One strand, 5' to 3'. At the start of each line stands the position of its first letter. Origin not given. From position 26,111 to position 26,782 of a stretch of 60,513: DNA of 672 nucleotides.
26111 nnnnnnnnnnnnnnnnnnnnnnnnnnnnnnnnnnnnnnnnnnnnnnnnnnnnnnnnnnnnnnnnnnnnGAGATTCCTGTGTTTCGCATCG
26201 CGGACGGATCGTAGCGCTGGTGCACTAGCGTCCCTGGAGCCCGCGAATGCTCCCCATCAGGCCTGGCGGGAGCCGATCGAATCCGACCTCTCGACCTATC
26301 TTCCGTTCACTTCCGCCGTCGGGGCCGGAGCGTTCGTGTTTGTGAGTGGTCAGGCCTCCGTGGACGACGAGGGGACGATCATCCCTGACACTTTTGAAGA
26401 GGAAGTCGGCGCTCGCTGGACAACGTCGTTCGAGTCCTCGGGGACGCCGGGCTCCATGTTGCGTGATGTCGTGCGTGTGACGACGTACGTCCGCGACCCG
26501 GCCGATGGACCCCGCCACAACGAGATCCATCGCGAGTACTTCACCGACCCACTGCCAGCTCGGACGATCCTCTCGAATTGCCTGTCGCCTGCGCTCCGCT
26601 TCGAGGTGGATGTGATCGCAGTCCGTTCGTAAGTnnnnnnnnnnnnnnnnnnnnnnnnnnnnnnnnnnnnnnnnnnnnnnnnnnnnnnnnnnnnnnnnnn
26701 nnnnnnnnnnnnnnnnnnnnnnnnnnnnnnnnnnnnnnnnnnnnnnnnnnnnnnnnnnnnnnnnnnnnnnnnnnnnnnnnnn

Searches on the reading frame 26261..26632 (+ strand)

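Call 41: search_protein_families(library=ncbifam, proteins=[window:26261-26632:+], max_evalue=0.001)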
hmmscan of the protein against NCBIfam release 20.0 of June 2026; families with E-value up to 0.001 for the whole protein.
window:26261-26632:+ (123 aa): 3 families
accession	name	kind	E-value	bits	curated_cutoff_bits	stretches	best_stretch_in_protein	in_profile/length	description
TIGR00004.1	TIGR00004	subfamily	1.4e-10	41.4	106.25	1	15-121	15-124/125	Rid family detoxifying hydrolase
TIGR03610.1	RutC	equivalog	1.3e-05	25.3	169.1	1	14-111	16-115/127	pyrimidine utilization protein C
NF008490.0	PRK11401.1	equivalog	7.9e-05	22.6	222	1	15-123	16-128/129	enamine/imine deaminase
